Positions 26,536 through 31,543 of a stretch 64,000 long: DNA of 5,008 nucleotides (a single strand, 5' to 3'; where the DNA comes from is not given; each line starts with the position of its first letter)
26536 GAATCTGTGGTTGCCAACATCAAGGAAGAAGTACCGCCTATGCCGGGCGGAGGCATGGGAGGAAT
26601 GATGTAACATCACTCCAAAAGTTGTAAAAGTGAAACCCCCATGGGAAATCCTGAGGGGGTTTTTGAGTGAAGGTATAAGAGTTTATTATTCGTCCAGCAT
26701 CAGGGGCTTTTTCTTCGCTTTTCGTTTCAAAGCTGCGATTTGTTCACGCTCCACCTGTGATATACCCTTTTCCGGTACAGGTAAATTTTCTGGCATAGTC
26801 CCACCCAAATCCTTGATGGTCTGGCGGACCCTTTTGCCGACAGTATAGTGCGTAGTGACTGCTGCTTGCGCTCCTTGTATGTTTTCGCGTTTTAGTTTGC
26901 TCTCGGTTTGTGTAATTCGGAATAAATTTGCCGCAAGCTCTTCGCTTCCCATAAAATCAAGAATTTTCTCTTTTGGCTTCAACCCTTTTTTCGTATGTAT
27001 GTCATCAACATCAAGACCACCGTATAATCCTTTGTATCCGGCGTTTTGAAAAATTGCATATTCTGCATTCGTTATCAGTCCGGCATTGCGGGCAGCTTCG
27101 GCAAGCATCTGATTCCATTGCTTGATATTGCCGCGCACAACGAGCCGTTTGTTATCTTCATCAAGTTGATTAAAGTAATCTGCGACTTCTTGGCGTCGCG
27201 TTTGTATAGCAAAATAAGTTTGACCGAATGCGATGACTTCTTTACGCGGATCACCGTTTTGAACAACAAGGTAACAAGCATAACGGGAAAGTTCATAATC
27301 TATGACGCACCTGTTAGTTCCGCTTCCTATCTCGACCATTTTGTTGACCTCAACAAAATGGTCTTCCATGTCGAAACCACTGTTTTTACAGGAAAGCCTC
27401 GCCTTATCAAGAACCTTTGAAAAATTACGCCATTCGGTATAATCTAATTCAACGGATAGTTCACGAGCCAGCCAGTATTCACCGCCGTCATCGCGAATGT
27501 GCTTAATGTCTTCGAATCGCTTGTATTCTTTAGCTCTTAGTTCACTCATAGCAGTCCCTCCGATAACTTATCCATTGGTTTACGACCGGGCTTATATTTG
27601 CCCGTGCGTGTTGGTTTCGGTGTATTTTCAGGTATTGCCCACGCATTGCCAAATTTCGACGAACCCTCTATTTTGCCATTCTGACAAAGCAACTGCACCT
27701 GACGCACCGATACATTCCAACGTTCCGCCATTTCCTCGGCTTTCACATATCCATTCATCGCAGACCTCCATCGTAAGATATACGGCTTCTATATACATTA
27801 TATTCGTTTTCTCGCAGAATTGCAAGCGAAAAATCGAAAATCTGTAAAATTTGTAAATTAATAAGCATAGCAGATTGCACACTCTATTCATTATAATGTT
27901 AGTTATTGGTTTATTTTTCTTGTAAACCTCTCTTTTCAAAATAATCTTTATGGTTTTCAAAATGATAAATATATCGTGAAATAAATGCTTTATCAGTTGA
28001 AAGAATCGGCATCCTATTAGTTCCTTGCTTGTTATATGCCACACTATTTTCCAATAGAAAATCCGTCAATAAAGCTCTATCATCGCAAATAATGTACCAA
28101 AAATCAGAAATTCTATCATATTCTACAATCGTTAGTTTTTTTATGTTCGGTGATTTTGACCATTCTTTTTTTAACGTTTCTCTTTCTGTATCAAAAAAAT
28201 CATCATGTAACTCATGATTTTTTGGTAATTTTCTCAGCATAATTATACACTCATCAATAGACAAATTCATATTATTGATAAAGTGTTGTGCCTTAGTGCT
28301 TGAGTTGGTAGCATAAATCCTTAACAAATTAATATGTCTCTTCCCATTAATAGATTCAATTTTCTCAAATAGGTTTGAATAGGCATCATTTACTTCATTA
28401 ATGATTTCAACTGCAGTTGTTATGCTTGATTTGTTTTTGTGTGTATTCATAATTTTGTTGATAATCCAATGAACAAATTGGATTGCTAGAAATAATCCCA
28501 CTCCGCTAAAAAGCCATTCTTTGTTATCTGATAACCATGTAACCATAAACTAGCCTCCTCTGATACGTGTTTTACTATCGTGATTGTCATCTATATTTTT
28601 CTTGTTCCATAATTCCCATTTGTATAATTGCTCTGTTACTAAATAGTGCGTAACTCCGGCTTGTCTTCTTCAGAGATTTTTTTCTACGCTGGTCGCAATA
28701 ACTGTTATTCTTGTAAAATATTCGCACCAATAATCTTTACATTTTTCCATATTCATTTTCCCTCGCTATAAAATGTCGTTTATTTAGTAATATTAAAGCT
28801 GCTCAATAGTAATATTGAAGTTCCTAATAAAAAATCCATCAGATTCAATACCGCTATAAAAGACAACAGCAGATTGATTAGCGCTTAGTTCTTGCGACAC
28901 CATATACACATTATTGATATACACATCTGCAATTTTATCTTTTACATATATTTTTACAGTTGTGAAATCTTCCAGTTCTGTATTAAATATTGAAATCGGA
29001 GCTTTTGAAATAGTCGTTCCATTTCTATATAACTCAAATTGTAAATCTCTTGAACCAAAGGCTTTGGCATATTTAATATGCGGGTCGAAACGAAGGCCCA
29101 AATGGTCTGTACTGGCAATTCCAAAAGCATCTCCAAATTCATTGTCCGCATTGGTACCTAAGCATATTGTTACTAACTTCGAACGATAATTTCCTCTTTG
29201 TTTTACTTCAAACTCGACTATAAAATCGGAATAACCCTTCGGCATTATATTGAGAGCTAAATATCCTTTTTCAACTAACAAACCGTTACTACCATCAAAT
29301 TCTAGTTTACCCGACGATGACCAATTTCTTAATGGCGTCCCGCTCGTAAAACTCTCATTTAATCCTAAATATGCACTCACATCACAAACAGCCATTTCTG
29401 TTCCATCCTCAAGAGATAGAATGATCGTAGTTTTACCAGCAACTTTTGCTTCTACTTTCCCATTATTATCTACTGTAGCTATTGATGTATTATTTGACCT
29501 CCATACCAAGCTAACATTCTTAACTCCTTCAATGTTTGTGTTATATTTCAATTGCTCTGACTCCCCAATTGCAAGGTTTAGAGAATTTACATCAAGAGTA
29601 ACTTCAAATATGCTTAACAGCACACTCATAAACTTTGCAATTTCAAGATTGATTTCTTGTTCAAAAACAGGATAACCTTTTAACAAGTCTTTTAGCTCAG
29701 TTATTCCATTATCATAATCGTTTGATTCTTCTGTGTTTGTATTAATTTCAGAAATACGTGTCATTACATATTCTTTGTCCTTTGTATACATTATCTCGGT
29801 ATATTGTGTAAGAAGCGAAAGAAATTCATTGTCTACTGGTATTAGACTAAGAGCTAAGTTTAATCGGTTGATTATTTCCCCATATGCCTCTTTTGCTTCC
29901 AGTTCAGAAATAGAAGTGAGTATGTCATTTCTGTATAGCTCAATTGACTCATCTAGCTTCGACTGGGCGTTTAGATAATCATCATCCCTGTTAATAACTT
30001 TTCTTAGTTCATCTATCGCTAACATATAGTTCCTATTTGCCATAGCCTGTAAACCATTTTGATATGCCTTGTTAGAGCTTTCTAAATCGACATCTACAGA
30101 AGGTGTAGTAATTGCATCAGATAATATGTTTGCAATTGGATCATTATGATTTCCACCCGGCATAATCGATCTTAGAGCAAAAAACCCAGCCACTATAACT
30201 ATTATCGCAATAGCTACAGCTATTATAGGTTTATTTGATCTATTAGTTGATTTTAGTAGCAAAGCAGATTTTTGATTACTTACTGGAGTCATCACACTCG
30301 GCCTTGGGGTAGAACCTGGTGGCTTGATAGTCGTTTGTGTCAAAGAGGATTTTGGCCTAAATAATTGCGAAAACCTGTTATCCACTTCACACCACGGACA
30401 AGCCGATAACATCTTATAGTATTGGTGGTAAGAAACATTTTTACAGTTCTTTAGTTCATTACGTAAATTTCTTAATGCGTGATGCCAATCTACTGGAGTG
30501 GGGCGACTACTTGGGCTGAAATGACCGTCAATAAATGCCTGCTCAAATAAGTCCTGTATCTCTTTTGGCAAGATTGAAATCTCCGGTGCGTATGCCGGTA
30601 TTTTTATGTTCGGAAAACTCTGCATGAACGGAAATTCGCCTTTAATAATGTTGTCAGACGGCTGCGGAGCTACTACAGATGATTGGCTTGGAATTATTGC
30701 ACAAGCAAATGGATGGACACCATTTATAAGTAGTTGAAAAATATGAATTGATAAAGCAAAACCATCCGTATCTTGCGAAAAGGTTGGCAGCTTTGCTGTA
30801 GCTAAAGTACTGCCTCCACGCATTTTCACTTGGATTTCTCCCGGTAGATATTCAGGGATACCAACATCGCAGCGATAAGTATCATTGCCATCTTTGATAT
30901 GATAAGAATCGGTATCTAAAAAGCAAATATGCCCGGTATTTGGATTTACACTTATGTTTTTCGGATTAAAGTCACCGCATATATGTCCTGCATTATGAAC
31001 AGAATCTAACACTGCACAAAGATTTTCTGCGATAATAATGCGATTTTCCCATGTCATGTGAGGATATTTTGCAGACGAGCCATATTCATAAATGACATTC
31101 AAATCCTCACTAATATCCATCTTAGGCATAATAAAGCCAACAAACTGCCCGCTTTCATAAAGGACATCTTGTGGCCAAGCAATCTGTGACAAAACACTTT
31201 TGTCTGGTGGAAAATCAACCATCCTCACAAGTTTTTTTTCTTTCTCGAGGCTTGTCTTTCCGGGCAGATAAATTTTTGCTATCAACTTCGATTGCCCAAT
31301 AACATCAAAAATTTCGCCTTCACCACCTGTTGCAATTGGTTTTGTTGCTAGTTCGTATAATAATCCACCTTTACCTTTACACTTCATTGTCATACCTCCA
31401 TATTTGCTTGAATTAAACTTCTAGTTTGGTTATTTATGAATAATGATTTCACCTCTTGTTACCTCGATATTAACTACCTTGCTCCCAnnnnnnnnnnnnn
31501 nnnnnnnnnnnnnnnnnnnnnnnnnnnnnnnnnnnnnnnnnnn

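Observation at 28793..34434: Expanded TerY-P-type module: micro-ORF, vWA, PP2C, transglutaminase-like protein and membrane sensor kinase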

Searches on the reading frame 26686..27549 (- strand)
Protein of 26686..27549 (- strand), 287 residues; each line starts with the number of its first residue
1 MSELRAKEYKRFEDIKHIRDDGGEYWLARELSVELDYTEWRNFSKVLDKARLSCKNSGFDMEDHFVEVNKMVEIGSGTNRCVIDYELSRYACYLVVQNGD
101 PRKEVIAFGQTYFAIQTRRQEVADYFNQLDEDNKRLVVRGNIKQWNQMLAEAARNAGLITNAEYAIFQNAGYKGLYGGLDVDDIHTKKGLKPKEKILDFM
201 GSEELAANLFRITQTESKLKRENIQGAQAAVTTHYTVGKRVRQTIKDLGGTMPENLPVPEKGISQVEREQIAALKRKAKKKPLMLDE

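Call 3: search_protein_families(library=pfam, proteins=[window:26686-27549:-], max_evalue=0.01)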
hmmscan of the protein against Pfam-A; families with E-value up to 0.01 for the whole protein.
window:26686-27549:- (287 aa): 1 family
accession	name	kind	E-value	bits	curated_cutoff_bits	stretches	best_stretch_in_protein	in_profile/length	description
PF02498.22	Bro-N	-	4.8e-09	37.2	25.6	1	15-108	2-87/96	BRO family, N-terminal domain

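Call 4: search_protein_families(library=padloc, proteins=[window:26686-27549:-], max_evalue=0.01)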
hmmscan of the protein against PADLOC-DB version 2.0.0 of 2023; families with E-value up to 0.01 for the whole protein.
window:26686-27549:- (287 aa): 5 families
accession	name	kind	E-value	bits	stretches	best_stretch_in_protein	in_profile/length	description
PDLC04919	PDC-S13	-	1.9e-115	382.9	1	4-280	5-276/281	-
PDLC03083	Specificity_I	-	2e-99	331.6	1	12-271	6-267/717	Type I specificity subunit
PDLC04918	PDC-S13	-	2.9e-67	224.8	2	151-275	83-207/214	-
PDLC04871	PDC-S05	-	1.2e-28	98.3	1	10-123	12-125/468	-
PDLC04920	PDC-S13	-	4.3e-13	47.2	1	123-251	129-258/286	-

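Call 5: search_protein_families(library=ncbifam, proteins=[window:26686-27549:-], max_evalue=0.1)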
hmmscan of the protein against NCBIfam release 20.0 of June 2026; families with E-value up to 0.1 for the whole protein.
window:26686-27549:- (287 aa): 1 family
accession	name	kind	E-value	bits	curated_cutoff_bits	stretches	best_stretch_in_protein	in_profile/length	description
NF008573.0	PRK11525.1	equivalog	7.9e-126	419.2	242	1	3-280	4-283/288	DNA damage-inducible protein D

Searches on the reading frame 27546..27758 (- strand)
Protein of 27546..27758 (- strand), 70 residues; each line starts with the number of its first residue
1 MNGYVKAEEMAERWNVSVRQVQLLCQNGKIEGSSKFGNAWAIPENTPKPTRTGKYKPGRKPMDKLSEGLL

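Call 3: search_protein_families(library=pfam, proteins=[window:27546-27758:-], max_evalue=0.01)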
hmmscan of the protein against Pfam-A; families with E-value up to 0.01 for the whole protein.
window:27546-27758:- (70 aa): 1 family
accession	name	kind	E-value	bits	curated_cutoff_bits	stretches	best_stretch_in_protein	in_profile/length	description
PF12728.13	HTH_17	-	5.6e-05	23.8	27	1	5-44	2-40/51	Helix-turn-helix domain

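Call 4: search_protein_families(library=padloc, proteins=[window:27546-27758:-], max_evalue=0.01)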
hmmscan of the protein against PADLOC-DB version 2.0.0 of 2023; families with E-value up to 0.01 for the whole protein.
window:27546-27758:- (70 aa): 0 families

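Call 5: search_protein_families(library=ncbifam, proteins=[window:27546-27758:-], max_evalue=0.1)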
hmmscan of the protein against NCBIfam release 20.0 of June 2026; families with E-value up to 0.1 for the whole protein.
window:27546-27758:- (70 aa): 1 family
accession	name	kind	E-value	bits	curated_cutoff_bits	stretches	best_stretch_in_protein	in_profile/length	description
TIGR01764.1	excise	domain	0.032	14.6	28.8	1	8-44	5-40/49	excisionase family DNA-binding protein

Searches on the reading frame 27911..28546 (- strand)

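Call 3: search_protein_families(library=pfam, proteins=[window:27911-28546:-], max_evalue=0.01)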
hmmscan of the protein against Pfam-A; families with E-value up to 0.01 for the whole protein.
window:27911-28546:- (211 aa): 0 families

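Call 4: search_protein_families(library=padloc, proteins=[window:27911-28546:-], max_evalue=0.01)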
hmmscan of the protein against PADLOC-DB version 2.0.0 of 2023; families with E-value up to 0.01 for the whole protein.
window:27911-28546:- (211 aa): 3 families
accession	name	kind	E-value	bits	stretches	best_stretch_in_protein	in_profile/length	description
PDLC04646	PDC-M43A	-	0.00071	17.4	1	3-53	2-49/203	-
PDLC01392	Cas5f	-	0.0018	16.1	0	28-91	45-106/214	CAS-I-F; effector_G5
PDLC02041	Cas5fv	-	0.0066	14.1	0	27-97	163-231/328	-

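Call 5: search_protein_families(library=ncbifam, proteins=[window:27911-28546:-], max_evalue=0.1)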
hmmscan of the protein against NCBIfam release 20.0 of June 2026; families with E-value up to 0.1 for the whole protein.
window:27911-28546:- (211 aa): 0 families

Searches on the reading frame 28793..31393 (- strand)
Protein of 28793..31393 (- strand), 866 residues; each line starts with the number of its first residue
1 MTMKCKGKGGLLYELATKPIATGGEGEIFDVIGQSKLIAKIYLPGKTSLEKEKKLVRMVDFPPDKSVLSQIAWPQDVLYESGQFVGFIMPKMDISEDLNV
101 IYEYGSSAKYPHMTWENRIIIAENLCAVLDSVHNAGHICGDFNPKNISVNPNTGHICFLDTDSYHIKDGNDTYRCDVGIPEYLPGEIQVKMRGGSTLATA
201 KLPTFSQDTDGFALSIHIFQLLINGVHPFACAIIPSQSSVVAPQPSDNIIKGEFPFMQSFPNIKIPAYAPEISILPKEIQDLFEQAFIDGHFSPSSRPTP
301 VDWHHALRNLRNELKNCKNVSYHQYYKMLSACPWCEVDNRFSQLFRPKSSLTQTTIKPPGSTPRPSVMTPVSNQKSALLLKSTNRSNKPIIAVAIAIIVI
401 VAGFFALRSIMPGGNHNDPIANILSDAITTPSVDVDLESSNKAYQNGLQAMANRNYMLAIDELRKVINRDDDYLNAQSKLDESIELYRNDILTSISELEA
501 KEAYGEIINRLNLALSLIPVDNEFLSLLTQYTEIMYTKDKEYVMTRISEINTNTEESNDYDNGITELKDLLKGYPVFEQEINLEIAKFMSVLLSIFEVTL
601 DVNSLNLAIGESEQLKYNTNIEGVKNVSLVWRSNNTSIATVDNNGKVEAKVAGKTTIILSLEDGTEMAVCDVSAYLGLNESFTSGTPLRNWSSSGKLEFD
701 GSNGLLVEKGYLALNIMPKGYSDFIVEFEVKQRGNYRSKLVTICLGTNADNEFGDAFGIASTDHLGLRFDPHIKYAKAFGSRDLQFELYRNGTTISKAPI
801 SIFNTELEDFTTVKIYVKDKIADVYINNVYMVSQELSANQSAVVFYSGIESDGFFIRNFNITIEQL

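Call 3: search_protein_families(library=pfam, proteins=[window:28793-31393:-], max_evalue=0.01)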
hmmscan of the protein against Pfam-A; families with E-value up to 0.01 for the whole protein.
window:28793-31393:- (866 aa): 2 families
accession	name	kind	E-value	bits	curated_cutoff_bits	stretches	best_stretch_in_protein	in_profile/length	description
PF02368.24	Big_2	-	3.8e-12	46.4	22.8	1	598-671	5-78/79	Bacterial Ig-like domain (group 2)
PF21461.3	HL_N-beta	-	0.0059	16.8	27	0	634-667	19-50/57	Hyaluronate lyase, N-terminal beta-sheet domain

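Call 4: search_protein_families(library=padloc, proteins=[window:28793-31393:-], max_evalue=0.01)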
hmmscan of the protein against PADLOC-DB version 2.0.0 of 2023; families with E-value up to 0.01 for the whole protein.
window:28793-31393:- (866 aa): 2 families
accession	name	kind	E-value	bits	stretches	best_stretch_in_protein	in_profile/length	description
PDLC03921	MkoA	-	0.00053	15.7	1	113-168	584-639/1607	-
PDLC04053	PD-T4-6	-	0.0032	15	1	112-162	106-156/311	-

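Call 5: search_protein_families(library=ncbifam, proteins=[window:28793-31393:-], max_evalue=0.1)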
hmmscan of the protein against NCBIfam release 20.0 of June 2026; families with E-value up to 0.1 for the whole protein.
window:28793-31393:- (866 aa): 2 families
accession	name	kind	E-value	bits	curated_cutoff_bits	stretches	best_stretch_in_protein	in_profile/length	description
NF038150.1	lanthi_synth_IV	equivalog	1.8e-05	23.3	650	1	112-229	294-396/851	class IV lanthionine synthetase LanL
NF038151.1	lanthi_synth_III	equivalog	0.013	13.9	575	1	120-162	340-381/833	class III lanthionine synthetase LanKC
